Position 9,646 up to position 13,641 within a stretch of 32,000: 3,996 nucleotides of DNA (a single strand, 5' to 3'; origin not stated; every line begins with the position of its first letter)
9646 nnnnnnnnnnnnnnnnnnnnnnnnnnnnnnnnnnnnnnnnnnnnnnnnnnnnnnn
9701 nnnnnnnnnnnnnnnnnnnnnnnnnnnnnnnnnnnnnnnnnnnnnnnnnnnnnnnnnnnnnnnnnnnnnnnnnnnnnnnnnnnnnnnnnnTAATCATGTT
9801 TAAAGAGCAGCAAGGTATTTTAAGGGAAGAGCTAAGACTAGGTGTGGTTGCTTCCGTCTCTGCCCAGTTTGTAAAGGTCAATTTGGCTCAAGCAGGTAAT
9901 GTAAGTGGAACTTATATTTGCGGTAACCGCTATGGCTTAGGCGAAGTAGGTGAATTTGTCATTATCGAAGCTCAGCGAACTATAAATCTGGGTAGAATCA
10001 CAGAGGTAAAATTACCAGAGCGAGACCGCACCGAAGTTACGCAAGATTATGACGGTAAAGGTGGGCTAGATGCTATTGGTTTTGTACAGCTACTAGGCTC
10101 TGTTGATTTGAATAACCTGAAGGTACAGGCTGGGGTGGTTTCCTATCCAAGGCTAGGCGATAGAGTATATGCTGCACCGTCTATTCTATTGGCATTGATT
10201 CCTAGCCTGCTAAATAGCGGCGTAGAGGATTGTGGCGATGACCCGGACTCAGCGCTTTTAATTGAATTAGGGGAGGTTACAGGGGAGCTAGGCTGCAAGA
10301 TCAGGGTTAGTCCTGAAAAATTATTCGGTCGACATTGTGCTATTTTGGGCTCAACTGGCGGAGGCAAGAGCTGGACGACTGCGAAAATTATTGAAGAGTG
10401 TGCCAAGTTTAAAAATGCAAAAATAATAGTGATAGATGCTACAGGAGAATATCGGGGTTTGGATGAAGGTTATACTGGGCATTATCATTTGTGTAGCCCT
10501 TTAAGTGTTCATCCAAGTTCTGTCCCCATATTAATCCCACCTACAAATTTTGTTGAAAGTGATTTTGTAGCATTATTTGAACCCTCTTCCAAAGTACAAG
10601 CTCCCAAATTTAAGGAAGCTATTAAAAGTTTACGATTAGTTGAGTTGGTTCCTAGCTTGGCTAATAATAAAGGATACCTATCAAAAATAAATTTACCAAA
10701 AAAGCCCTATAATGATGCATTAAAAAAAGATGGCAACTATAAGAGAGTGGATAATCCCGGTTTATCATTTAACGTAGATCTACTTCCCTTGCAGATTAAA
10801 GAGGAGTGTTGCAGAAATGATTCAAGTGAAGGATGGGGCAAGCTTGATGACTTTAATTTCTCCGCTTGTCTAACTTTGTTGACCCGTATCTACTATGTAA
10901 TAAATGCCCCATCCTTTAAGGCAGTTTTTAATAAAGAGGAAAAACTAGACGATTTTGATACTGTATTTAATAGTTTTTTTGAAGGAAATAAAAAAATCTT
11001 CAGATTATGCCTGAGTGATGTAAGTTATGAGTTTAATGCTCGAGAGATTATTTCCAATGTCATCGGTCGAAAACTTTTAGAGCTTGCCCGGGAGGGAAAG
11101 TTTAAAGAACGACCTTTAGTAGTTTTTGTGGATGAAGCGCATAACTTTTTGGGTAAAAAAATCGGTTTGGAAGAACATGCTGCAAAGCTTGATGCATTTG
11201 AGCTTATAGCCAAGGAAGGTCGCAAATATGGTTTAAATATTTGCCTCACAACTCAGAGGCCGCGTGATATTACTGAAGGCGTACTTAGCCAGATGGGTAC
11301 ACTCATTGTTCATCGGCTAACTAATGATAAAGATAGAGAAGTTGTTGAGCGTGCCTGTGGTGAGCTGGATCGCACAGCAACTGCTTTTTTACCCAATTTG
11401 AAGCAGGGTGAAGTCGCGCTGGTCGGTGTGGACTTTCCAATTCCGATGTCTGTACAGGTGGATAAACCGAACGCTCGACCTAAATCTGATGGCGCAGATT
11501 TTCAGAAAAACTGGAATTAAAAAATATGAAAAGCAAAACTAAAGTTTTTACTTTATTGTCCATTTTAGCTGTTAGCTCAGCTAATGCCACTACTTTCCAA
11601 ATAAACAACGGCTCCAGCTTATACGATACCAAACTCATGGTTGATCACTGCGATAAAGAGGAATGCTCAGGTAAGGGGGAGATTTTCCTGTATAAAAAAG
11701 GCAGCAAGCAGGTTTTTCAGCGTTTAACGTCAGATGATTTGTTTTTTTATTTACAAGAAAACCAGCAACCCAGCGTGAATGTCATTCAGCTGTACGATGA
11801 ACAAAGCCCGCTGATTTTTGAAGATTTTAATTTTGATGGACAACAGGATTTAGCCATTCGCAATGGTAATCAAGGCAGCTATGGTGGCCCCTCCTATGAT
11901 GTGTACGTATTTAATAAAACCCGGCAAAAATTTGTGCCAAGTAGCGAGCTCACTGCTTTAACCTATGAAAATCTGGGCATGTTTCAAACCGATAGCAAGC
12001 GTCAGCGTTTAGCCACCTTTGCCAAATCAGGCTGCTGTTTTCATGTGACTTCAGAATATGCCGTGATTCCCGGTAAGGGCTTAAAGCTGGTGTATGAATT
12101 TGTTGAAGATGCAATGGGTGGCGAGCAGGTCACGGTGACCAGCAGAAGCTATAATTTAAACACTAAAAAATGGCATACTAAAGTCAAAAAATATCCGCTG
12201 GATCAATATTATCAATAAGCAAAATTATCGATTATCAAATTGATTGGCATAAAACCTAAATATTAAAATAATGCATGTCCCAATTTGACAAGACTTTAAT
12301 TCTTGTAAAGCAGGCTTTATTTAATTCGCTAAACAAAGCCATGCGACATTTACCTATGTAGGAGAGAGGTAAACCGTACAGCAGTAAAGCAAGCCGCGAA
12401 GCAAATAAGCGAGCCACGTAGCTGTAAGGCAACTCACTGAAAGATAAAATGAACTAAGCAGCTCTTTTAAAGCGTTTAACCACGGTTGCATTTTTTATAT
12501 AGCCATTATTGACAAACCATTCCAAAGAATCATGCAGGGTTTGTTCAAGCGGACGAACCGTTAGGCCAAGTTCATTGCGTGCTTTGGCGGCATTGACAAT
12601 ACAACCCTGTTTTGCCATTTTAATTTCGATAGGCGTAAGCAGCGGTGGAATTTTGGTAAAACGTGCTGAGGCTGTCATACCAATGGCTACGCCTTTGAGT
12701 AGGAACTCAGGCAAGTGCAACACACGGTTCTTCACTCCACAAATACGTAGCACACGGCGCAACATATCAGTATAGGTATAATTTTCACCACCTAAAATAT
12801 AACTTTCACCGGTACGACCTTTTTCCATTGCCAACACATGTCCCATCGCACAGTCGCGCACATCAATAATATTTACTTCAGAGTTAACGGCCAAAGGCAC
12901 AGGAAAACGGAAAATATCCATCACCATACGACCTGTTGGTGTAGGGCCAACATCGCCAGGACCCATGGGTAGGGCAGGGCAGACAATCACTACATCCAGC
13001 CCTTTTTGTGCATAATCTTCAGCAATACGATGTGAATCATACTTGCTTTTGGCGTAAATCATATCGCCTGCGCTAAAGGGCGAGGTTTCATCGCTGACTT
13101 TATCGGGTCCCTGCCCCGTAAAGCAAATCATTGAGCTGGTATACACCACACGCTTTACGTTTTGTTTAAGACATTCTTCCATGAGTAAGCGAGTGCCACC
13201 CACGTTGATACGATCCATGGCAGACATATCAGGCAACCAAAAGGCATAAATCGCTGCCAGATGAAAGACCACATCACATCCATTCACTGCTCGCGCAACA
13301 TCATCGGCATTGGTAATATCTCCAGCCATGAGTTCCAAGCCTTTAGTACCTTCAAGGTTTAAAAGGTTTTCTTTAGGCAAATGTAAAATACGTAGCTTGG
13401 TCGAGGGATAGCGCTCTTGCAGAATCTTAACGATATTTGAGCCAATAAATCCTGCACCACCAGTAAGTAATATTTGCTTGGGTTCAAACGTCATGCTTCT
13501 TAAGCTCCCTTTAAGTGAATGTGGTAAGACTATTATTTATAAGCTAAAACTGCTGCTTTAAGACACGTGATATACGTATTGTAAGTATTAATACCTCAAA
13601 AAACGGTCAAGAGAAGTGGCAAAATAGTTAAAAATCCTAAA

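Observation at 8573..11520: Two-gene SIR2-like + HerA-like ATPase cassette: a predicted SIR2-HerA (Nezha-type) anti-phage NAD+-depletion system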

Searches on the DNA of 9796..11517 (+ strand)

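Call 64: search_dna_similar(query=L084:4712-7722:+, collection=ecoli_genomes, mode=near, max_rows=8)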
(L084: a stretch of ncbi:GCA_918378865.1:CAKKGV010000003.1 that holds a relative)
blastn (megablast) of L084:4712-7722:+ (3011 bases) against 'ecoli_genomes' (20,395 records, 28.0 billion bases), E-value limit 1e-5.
Records with a match: 22; places in all: 23; records where one place covers at least 80% of the query: 22.
Genomes with a match: 22 of 5426; with a place that covers at least 80% of the query: 22. Places per genome that has any: lowest 1, median 1, highest 2. On chromosomes: 23 places; on plasmids: 0.
Best place of each record, by identity: >=99% 22.
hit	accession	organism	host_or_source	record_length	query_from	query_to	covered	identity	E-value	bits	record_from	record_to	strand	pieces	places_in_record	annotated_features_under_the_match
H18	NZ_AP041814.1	Escherichia coli O166:H15 strain JNE21-009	Homo sapiens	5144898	1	3011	100%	100.0%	0e+0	5555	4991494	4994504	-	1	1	ATP-binding protein | SIR2 family protein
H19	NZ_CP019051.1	Escherichia coli strain CRE1540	Homo sapiens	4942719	1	3011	100%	99.9%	0e+0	5550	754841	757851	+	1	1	ATP-binding protein | SIR2 family protein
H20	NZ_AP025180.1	Escherichia coli strain JP538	Sus scrofa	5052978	1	3011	100%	99.9%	0e+0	5550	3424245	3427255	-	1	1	ATP-binding protein | SIR2 family protein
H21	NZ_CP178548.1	Escherichia coli strain WWCOL-256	wastewater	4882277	1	3011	100%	99.9%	0e+0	5550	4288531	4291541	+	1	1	ATP-binding protein | SIR2 family protein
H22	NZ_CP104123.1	Escherichia coli strain USDA-ARS-USMARC-49610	Bos taurus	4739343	1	3011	100%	99.8%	0e+0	5528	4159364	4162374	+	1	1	ATP-binding protein | SIR2 family protein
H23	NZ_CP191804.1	Escherichia coli strain EcE.CRE.COL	Homo sapiens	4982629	1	3011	100%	99.8%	0e+0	5522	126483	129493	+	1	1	ATP-binding protein | SIR2 family protein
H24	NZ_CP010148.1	Escherichia coli strain D6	dog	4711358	1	3011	100%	99.7%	0e+0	5511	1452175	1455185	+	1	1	ATP-binding protein | SIR2 family protein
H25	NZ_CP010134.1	Escherichia coli strain D1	dog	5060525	1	3011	100%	99.7%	0e+0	5511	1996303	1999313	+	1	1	ATP-binding protein | SIR2 family protein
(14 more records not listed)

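Call 66: get_annotated_region(hit=H19, flank=7000)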
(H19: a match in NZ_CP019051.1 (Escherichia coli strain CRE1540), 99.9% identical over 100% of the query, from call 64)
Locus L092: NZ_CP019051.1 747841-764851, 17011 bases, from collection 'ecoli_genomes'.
description: Escherichia coli strain CRE1540 chromosome, complete genome
organism: Escherichia coli strain CRE1540 (NCBI taxid 562)
replicon: chromosome; assembly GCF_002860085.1
host: Homo sapiens; source: Rectal Swab; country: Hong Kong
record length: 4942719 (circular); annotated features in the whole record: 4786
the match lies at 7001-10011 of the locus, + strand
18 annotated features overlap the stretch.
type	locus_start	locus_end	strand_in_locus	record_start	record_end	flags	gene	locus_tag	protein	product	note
CDS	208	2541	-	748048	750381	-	-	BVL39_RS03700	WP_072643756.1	primase-helicase zinc-binding domain-containing protein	-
CDS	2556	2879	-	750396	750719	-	-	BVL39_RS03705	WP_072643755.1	DUF5375 family protein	-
CDS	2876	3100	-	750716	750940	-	-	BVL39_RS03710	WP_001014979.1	hypothetical protein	-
CDS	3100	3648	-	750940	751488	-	-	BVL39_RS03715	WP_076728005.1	host cell division inhibitor Icd-like protein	-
CDS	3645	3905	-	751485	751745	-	-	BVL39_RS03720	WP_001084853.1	helix-turn-helix transcriptional regulator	-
CDS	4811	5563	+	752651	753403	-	-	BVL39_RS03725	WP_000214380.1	phage capsid assembly protein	-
CDS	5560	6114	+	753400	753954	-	-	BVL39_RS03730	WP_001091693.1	phage polarity suppression protein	-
CDS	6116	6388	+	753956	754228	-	-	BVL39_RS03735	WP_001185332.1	ogr/Delta-like zinc finger family protein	-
CDS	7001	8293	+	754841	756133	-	-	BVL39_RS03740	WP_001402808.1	SIR2 family protein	-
CDS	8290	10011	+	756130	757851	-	-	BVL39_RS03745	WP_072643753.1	ATP-binding protein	-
CDS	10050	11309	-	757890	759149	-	-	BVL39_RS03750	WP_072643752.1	tyrosine-type recombinase/integrase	-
tRNA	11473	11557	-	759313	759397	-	-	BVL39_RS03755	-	tRNA-Leu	-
CDS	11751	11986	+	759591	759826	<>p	-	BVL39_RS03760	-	alcohol dehydrogenase catalytic domain-containing protein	frameshifted; incomplete; partial in the middle of a contig; missing N-terminus and C-terminus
CDS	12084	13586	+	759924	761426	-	yjgR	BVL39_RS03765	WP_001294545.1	helicase HerA-like C-terminal domain-containing protein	-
CDS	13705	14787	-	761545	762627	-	lptG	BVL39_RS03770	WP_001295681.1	LPS export ABC transporter permease LptG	-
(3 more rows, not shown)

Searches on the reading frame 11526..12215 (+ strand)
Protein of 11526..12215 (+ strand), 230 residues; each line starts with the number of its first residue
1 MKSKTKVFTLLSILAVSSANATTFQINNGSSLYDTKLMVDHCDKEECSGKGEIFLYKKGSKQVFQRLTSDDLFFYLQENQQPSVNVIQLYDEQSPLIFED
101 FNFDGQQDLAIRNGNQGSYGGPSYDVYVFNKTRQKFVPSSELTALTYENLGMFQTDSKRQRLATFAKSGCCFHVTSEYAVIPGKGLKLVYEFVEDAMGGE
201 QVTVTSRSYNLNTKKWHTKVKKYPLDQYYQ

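Call 4: search_protein_families(library=pfam, proteins=[window:11526-12215:+], max_evalue=0.01)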
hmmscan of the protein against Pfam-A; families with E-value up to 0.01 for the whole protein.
window:11526-12215:+ (230 aa): 1 family
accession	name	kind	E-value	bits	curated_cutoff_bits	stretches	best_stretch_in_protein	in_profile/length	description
PF01839.29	FG-GAP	-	0.0033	17.7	22.1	1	100-129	9-37/37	FG-GAP repeat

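Call 5: search_protein_families(library=padloc, proteins=[window:11526-12215:+], max_evalue=0.01)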
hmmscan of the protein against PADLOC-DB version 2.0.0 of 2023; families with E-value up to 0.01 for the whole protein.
window:11526-12215:+ (230 aa): 0 families

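Call 6: search_protein_families(library=ncbifam, proteins=[window:11526-12215:+], max_evalue=0.01)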
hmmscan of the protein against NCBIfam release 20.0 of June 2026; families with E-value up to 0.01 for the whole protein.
window:11526-12215:+ (230 aa): 1 family
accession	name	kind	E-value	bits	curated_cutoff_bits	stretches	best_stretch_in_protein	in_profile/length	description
NF047539.1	XAC2610_fam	domain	3.1e-29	101.3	35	1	96-190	1-88/89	XAC2610-related protein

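Call 61: search_solved_structures(query=window:11526-12215:+, max_evalue=1, show_alignments=1)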
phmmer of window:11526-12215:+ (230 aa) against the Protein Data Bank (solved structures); distinct sequences matched with E-value up to 1: 2.
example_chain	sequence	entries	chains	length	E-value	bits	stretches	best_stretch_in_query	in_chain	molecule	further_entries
4qtq_A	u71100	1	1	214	1.9e-13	53.8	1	94-193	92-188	XAC2610 protein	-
5sv5_A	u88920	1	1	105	0.37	13.6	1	117-192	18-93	Microbial collagenase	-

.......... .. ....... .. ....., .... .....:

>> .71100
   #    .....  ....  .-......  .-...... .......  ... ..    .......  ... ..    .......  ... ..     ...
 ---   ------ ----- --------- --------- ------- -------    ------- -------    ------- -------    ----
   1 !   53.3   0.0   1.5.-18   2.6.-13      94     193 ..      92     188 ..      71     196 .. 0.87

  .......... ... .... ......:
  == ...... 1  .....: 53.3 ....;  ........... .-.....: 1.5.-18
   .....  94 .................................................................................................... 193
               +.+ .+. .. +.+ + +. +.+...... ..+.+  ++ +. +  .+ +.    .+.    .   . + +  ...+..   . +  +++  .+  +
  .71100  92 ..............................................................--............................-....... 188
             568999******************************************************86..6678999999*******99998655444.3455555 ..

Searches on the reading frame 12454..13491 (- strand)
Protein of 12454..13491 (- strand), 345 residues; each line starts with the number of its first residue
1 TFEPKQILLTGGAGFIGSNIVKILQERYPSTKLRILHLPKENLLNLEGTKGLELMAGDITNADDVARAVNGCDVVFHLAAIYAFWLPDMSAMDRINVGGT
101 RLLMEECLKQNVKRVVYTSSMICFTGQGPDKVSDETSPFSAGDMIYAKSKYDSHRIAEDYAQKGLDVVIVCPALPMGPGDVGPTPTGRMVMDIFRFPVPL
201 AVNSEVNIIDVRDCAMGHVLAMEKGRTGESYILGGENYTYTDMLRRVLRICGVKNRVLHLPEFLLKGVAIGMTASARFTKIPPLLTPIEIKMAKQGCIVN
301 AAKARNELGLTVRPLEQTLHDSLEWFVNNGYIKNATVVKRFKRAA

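Call 11: search_protein_families(library=pfam, proteins=[window:12454-13491:-], max_evalue=0.00001)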
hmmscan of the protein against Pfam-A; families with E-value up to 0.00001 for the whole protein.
window:12454-13491:- (345 aa): 7 families
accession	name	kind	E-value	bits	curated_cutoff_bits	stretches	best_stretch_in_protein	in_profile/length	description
PF01370.27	Epimerase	-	1.6e-29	103.4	20.9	1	7-234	1-240/240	NAD dependent epimerase/dehydratase family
PF01073.25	3Beta_HSD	-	3.6e-22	79.1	22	1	9-159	2-155/280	3-beta hydroxysteroid dehydrogenase/isomerase family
PF13460.12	NAD_binding_10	-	1.1e-15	58.4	27.2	1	11-173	1-144/184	NAD(P)H-binding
PF16363.11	GDP_Man_Dehyd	-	3.1e-13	50.3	27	1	8-164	1-172/332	GDP-mannose 4,6 dehydratase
PF07993.18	NAD_binding_4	-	2e-11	44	20.1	1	62-177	79-209/258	Male sterility protein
PF02719.21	Polysacc_synt_2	-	5.2e-10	39.4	20.2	1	7-120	1-128/293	Polysaccharide biosynthesis protein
PF04321.23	RmlD_sub_bind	-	1.5e-08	34.6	27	1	6-156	2-135/287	RmlD substrate binding domain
